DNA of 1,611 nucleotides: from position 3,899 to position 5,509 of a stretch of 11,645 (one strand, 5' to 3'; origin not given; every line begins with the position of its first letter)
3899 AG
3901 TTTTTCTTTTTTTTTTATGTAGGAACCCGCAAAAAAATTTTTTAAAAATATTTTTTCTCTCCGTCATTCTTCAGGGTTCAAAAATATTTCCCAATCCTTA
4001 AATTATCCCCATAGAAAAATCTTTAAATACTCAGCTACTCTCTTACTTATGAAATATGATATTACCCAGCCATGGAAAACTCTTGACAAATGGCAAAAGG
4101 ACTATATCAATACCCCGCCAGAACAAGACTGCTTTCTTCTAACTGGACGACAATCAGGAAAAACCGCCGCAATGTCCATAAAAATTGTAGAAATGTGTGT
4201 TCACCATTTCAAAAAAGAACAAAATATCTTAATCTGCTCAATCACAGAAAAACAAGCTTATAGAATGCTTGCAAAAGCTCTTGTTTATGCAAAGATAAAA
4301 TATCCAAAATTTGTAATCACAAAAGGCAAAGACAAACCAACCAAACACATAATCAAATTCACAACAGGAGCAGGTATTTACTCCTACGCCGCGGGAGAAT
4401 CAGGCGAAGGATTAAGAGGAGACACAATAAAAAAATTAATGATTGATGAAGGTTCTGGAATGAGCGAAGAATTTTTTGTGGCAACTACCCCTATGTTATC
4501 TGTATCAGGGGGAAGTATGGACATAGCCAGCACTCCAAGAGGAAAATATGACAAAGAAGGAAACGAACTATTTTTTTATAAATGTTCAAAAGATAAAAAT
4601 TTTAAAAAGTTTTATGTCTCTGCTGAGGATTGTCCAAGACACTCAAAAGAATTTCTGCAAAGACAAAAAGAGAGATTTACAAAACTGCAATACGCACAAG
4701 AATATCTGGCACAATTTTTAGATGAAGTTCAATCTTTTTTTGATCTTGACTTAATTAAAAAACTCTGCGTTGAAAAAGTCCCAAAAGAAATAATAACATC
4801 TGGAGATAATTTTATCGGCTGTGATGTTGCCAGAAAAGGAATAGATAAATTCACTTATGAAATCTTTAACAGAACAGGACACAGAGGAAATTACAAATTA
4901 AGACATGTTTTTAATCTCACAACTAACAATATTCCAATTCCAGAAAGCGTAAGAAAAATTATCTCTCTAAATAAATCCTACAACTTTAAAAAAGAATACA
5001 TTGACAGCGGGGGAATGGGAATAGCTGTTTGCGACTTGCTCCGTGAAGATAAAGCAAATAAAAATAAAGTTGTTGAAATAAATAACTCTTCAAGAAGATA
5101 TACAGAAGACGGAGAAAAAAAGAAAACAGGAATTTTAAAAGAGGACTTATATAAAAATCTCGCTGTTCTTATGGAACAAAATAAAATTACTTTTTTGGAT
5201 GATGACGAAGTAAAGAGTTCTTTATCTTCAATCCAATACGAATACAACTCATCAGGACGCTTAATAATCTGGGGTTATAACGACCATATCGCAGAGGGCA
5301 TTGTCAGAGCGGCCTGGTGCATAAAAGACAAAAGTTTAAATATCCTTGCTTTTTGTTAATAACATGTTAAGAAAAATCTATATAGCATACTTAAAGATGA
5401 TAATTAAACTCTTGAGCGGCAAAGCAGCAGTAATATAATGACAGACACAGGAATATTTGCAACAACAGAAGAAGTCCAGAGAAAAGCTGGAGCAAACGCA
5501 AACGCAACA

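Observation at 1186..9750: Four transcription units start with the same BRE-like/TATA box at a fixed 19-24 nt from an ATG: archaeal-style leaderless architecture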

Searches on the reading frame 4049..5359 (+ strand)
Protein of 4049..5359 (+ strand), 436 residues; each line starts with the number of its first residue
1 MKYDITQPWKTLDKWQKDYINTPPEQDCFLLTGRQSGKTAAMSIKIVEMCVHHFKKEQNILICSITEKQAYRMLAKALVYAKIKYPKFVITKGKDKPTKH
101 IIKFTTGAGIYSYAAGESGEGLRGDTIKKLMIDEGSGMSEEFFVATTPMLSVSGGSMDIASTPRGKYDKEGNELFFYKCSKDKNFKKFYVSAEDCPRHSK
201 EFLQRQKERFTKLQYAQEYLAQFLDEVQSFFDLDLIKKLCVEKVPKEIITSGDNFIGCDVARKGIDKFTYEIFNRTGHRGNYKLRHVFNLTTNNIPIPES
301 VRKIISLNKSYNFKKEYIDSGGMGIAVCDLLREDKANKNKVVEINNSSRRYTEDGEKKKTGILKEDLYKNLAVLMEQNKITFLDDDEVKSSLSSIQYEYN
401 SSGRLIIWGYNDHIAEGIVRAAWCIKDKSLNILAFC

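Call 4: search_protein_families(library=pfam, max_evalue=0.01, proteins=[window:4049-5359:+])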
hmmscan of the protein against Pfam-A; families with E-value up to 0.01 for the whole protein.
window:4049-5359:+ (436 aa): 3 families
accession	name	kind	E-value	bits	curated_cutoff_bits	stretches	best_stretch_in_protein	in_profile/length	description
PF03237.21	Terminase_6N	-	3.4e-11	43.7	22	1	30-237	2-214/215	Terminase large subunit, T4likevirus-type, N-terminal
PF00580.27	UvrD-helicase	-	0.0052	17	23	1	15-78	4-66/271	UvrD/REP helicase N-terminal domain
PF13173.12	AAA_14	-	0.0065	16.9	27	0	184-252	29-97/129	AAA domain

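Call 6: find_homologous_proteins(query=window:4049-5359:+)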
Query window:4049-5359:+ (436 aa): 937 proteins with E <= 0.001 among 4467 candidates; the best 120 are listed.
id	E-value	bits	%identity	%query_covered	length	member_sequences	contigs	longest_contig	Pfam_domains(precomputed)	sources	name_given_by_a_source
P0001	4.8e-295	996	100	100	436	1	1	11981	PF03237.22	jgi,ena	-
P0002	2.0e-231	786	80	99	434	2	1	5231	PF03237.22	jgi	-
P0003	5.6e-230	782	80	100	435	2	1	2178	PF03237.22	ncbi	-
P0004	3.9e-225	766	78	99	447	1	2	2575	PF03237.22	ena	-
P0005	5.1e-216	736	73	100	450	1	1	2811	PF03237.22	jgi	-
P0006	7.5e-216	735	73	99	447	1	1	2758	PF03237.22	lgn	-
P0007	1.7e-213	727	71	100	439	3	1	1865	PF17289.9,PF03237.22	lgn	-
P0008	9.9e-187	639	67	100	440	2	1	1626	PF03237.22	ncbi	-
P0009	1.3e-176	606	64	99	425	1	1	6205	PF03237.22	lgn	-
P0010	8.9e-175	600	64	100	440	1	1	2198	PF03237.22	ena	-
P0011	1.1e-170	586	62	99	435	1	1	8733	PF03237.22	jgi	jgi:hypothetical protein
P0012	9.2e-160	550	59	100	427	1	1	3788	PF03237.22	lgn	-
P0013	8.1e-159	547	60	99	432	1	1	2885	PF03237.22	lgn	-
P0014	1.1e-154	534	59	100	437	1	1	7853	PF03237.22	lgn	-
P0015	1.1e-153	530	57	100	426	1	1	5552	PF03237.22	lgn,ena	-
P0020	3.8e-149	515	57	99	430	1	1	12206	PF03237.22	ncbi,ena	-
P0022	2.2e-148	513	58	98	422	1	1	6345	PF03237.22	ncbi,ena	-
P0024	7.7e-148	511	56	100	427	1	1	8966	PF03237.22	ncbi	-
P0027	2.5e-147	509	58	99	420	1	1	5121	PF03237.22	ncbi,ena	-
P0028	9.7e-147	507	58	99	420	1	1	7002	PF03237.22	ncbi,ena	-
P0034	3.0e-145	503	58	99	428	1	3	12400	PF03237.22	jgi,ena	-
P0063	1.5e-141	490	55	100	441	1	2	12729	PF22530.3,PF03237.22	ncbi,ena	-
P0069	5.1e-141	489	56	98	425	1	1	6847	PF03237.22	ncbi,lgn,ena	-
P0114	2.7e-137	476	54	100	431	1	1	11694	PF03237.22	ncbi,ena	-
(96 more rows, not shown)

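Call 7: find_related_loci(query=window:4049-5359:+, collection=viral_contigs, flank=10000)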
Query window:4049-5359:+ (436 aa) in viral_contigs; peptide patterns used: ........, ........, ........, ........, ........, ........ (x = any residue, [..] = any of these).
40 stretches matched a pattern; 29 encode a relative of the query (tblastn E <= 1e-3); 29 distinct loci.
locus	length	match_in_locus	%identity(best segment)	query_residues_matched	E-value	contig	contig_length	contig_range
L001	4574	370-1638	59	2-434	3e-158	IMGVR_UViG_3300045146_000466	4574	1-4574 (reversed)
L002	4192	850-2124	57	3-435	2e-154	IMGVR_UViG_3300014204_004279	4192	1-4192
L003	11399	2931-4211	56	1-436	8e-148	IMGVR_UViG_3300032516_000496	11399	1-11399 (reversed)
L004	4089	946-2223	57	1-433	7e-152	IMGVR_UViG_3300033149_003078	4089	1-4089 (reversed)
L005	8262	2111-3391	56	1-436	9e-148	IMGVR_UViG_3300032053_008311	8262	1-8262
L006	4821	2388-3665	56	1-434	2e-148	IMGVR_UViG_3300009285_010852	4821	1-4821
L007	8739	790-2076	56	1-436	1e-143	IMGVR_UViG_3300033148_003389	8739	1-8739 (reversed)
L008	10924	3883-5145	55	3-434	5e-143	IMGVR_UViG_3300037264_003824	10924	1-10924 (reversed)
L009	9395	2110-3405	56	1-435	5e-142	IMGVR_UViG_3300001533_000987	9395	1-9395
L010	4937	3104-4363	55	1-435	2e-142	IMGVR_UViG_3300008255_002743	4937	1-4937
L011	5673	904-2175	53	3-434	2e-141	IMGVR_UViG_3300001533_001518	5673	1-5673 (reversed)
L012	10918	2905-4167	52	2-435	9e-138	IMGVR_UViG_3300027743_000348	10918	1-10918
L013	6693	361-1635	53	1-436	9e-136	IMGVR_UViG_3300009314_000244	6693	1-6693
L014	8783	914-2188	53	1-436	1e-135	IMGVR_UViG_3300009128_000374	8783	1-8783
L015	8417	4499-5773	53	1-436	1e-135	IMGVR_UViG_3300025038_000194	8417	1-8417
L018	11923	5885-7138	55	2-428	2e-131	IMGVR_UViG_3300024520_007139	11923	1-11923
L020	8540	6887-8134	52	3-434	4e-128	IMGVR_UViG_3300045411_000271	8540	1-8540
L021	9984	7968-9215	52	3-434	5e-128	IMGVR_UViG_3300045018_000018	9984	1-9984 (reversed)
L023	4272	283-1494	48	12-432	2e-118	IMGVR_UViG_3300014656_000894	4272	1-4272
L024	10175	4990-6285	47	3-433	2e-116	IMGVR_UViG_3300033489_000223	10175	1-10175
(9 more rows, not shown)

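Call 10: list_cluster_members(proteins=[P0003, P0008, P0020, P0022, P0024, P0027, P0028, P0063, P0069, P0114])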
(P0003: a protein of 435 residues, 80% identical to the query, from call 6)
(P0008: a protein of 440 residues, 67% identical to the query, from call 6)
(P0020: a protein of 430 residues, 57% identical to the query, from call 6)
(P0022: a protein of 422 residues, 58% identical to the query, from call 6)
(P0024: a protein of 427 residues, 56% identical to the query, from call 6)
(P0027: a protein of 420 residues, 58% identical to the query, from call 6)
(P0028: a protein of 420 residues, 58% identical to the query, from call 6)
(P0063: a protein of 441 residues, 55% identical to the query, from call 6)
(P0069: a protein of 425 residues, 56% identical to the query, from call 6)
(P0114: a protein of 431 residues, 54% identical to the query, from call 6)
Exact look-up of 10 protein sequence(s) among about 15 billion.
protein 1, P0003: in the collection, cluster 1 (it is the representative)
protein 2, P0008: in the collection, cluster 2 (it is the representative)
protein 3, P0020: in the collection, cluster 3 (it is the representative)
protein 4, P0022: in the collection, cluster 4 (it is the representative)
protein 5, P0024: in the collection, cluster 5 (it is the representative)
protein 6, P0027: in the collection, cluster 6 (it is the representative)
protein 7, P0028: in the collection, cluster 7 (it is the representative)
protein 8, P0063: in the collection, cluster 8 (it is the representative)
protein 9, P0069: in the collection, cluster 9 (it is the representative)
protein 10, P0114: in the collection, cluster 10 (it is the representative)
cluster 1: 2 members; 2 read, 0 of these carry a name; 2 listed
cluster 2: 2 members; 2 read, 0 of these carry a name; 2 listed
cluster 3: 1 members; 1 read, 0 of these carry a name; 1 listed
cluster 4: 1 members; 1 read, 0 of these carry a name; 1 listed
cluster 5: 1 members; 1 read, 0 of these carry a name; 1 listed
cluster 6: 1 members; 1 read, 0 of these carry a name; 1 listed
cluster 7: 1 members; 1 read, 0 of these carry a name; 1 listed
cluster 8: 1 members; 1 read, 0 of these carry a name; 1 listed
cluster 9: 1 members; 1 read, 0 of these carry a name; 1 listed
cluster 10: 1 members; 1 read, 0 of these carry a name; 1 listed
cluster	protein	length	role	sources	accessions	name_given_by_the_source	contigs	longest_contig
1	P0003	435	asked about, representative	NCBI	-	-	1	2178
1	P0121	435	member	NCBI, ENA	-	-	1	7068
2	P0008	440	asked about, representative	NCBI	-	-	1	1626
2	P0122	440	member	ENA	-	-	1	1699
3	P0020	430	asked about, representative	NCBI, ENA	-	-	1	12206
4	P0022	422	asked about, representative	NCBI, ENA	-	-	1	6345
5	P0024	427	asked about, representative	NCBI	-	-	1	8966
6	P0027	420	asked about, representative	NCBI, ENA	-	-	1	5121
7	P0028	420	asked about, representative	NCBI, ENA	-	-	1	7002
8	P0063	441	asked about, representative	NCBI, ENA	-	-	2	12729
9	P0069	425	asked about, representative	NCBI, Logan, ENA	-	-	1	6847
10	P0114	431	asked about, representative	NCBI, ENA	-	-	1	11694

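Call 11: find_related_loci(query=A1, collection=genome_contigs, flank=10000)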
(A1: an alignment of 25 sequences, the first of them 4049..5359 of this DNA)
Query A1 (436 aa) in genome_contigs; peptide patterns used: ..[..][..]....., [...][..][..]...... (x = any residue, [..] = any of these).
62 stretches matched a pattern; 7 encode a relative of the query (tblastn E <= 1e-3); 7 distinct loci.
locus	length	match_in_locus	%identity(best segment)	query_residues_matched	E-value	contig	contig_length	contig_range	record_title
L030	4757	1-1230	60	15-433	1e-153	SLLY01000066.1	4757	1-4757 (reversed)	MAG: Candidatus Woesearchaeota archaeon isolate CSSed165cm_329 CSSed16-5cm-94349, whole genome shotgun sequence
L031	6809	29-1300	53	1-434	2e-145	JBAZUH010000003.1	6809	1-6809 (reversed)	MAG: Candidatus Staskawiczbacteria bacterium isolate SO_2017_GW1_222 NODE_42168_length_6809_cov_27.197995_OW334_2017, wh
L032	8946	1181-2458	50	2-435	2e-129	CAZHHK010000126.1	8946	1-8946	MAG TPA_asm: uncultured Spirochaetales bacterium isolate SRP167436_co1_204 genome assembly, contig: NODE_13147_length_89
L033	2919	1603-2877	49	1-432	1e-128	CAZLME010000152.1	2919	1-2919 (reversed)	MAG TPA_asm: uncultured Actinomycetota bacterium isolate binchicken_co89_497 genome assembly, contig: NODE_78942_length_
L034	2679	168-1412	45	3-432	4e-108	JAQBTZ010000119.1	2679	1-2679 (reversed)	MAG: bacterium isolate casp150-mb.130 NODE_86242_length_2679_cov_0.043411, whole genome shotgun sequence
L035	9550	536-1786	33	1-432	4e-69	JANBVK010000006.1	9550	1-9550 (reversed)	MAG: Patescibacteria group bacterium isolate AMOR_Bin_147 NODE_70_length_9550_cov_7.892537, whole genome shotgun sequenc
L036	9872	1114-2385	34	1-436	4e-64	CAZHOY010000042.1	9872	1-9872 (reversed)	MAG TPA_asm: uncultured Actinomycetota bacterium isolate binchicken_co100_41 genome assembly, contig: NODE_11086_length_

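Call 16: find_encoding_contigs(protein=P0002, flank=10000, max_places=3)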
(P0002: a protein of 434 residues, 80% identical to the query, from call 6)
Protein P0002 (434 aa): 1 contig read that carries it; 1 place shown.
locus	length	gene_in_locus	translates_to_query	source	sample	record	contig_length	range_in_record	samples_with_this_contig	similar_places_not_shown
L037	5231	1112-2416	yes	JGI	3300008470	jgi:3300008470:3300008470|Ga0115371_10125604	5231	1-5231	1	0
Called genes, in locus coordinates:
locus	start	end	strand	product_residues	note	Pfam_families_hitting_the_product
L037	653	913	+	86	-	-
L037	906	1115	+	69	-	-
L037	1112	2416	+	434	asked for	PF03237:Terminase_6N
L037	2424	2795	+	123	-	-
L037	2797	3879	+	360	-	-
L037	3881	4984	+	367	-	-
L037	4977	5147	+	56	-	-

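Call 17: find_encoding_contigs(protein=P0121, flank=10000, max_places=3)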
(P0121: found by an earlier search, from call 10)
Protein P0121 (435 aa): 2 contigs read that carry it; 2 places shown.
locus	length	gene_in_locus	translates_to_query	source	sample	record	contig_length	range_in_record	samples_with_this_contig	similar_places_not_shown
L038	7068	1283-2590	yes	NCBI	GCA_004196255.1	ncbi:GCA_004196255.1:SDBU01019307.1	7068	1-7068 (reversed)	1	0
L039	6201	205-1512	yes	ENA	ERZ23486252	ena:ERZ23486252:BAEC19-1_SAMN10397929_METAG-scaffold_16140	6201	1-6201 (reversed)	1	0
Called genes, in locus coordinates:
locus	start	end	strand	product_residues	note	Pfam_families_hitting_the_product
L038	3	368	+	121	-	?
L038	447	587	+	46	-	-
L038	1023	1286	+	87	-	-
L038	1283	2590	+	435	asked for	PF03237:Terminase_6N (weak)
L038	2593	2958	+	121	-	-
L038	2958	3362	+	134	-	-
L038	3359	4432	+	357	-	-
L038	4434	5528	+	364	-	PF04860:Phage_portal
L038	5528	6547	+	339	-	-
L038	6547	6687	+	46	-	-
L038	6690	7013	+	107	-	-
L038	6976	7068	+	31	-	?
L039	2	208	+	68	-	?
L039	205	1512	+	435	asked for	PF03237:Terminase_6N (weak)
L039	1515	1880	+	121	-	-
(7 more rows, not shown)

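Call 20: find_related_loci(query=A1, collection=viral_contigs, flank=10000)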
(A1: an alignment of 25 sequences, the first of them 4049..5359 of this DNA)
Query A1 (436 aa) in viral_contigs; peptide patterns used: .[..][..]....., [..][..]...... (x = any residue, [..] = any of these).
211 stretches matched a pattern; 126 encode a relative of the query (tblastn E <= 1e-3); the best 80 are kept; 80 distinct loci.
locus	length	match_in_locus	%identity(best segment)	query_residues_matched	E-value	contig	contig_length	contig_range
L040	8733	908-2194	62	1-430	3e-168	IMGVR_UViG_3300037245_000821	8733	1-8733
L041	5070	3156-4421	58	1-430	1e-160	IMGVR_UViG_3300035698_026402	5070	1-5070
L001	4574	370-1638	59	2-434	9e-158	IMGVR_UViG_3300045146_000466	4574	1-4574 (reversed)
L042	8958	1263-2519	56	1-432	1e-151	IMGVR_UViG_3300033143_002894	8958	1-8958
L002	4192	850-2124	57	3-435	5e-154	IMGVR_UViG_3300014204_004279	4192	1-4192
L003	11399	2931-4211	56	1-436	2e-147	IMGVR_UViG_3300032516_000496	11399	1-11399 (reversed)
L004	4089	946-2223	57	1-433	2e-151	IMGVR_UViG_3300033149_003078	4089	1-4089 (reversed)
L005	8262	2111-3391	56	1-436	2e-147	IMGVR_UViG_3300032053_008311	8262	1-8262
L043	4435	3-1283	55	1-435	5e-150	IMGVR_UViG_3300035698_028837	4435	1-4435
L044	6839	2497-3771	55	3-431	2e-146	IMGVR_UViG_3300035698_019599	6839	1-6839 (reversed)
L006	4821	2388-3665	56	1-434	4e-148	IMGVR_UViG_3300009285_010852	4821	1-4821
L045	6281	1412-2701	55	1-436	4e-146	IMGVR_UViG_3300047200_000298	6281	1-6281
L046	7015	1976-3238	56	2-430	5e-145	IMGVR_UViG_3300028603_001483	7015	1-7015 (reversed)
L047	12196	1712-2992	56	1-434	8e-145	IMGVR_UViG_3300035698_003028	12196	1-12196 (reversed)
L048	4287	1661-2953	54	1-433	1e-147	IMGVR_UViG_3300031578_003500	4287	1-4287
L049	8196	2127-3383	55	1-433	9e-144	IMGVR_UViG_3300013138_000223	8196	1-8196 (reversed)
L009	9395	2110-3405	56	1-435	1e-141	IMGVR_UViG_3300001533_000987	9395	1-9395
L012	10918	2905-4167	52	2-435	2e-137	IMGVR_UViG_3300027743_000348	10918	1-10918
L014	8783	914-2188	53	1-436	3e-135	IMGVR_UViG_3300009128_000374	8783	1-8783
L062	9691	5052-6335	53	1-434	1e-133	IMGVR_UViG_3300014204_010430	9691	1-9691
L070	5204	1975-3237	50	1-434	4e-132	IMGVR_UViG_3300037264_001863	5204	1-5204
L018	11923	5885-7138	55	2-428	5e-131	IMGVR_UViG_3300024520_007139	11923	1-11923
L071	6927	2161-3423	49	1-434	1e-129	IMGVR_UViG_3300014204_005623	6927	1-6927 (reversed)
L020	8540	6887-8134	52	3-434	1e-127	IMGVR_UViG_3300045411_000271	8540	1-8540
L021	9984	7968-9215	52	3-434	1e-127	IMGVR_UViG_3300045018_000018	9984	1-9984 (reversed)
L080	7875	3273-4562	49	1-434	1e-121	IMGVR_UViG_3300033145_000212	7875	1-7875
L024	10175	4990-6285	47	3-433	4e-116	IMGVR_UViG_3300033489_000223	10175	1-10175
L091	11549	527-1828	47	1-436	4e-115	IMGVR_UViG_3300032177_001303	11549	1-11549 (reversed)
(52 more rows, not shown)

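Call 27: search_dna_similar(query=window:4049-5359:+, collection=phages, mode=protein, max_rows=25)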
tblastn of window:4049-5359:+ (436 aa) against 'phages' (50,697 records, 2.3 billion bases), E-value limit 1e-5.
Records with a match: 56; places in all: 56; records where one place covers at least 80% of the query: 34.
Best place of each record, by identity: <60% 56.
By first word of the organism name: Stenotrophomonas 17; Thermus 12; Rhizobium 8; Erwinia 4; Halogranum 2; Rhodovulum 2; Meiothermus 2; Acinetobacter 2; Aeromonas 2; Vibrio 2; and 3 more.
By host as written in the record: Stenotrophomonas maltophilia 12; - 6; Thermus thermophilus HB8 5; Thermus thermophilus 5; Halogranum sp. SS5-1 2; Rhodovulum sp. P5 2; Meiothermus sp. 2; Stenotrophomonas maltophilia AP143 2; and 13 more.
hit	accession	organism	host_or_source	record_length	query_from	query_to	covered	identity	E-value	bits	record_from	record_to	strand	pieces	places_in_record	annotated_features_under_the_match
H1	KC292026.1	Halogranum tailed virus 1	Halogranum sp. SS5-1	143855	15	430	95%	24.6%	7e-23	107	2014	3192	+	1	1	5: terminase large subunit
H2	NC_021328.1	Halogranum tailed virus 1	Halogranum sp. SS5-1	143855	15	430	95%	24.6%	7e-23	107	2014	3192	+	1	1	5: terminase large subunit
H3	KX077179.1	Rhodovulum phage vB_RhkS_P1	Rhodovulum sp. P5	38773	31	416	89%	24.5%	2e-7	60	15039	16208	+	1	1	terminase large subunit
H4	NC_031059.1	Rhodovulum phage vB_RhkS_P1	Rhodovulum sp. P5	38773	31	416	89%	24.5%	2e-7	60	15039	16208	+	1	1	terminase large subunit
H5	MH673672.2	Thermus phage phiFa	Thermus thermophilus HB27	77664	14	405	90%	23.0%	3e-9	66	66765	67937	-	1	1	terminase large subunit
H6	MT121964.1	Phage DP SC_6_H4_2017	bacteria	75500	30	409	87%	23.6%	5e-7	58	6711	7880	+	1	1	none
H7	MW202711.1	Caudoviricetes sp.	Manatee Spring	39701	11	407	91%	22.2%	3e-8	62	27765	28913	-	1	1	terminase large subunit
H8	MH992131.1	Thermus phage TSP4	Thermus sp. TC4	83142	33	410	87%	23.1%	7e-12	74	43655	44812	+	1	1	terminase large subunit | hypothetical protein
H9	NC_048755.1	Stenotrophomonas phage YB07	Stenotrophomonas maltophilia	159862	34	423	89%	22.2%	2e-6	56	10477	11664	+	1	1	terminase large subunit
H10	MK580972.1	Stenotrophomonas phage YB07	Stenotrophomonas maltophilia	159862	34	423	89%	22.2%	2e-6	56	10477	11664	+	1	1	terminase large subunit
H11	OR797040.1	Stenotrophomonas phage vB_SmaM_Bhz51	Stenotrophomonas maltophilia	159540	34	423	89%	22.2%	4e-6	56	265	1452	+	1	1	putative terminase large subunit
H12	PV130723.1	Stenotrophomonas phage Yut2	Stenotrophomonas maltophilia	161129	34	423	89%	22.2%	4e-6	56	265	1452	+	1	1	terminase large subunit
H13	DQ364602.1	Stenotrophomonas phage Smp14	-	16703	34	423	89%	22.2%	4e-6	56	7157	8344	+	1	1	gp17: GP17-terminase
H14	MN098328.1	Stenotrophomonas phage Mendera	Stenotrophomonas maltophilia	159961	34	423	89%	22.2%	4e-6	56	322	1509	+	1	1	terminase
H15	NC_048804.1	Stenotrophomonas phage Mendera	Stenotrophomonas maltophilia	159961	34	423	89%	22.2%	4e-6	56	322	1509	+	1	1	terminase large subunit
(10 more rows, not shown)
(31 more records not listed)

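Call 33: find_encoding_contigs(protein=P0001, flank=10000, max_places=2)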
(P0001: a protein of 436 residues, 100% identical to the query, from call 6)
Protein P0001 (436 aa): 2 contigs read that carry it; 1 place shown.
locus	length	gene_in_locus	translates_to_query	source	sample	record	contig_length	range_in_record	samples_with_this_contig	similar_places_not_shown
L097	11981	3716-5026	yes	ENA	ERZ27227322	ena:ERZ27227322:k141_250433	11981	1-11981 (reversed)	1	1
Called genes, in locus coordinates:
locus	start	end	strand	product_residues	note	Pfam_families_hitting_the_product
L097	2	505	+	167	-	?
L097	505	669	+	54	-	-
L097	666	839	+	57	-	-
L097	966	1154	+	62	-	-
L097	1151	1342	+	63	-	-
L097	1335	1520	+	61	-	-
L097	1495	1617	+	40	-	-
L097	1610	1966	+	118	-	-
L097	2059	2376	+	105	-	-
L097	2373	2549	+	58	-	-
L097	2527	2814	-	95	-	-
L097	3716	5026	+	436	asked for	PF03237:Terminase_6N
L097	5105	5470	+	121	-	-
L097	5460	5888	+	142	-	-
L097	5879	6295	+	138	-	-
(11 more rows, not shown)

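Call 34: find_encoding_contigs(protein=P0063, flank=10000, max_places=2)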
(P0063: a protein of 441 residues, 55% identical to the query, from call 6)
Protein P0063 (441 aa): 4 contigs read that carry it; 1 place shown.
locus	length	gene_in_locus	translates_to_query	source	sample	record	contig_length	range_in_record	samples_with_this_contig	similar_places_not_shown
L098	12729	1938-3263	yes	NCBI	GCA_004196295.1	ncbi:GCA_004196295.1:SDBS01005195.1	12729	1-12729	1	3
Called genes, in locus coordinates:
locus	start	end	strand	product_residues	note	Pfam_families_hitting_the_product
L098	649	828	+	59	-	-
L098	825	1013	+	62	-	-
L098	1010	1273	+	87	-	-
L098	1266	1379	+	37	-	-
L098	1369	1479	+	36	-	-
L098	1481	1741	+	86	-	-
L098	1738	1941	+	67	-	-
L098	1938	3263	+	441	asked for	PF03237:Terminase_6N, PF22530:Terminase-T7_RNaseH-like (faint)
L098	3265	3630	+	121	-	-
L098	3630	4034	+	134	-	-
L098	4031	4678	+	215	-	-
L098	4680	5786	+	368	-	PF04860:Phage_portal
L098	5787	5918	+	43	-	-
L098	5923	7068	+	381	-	-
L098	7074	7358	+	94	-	-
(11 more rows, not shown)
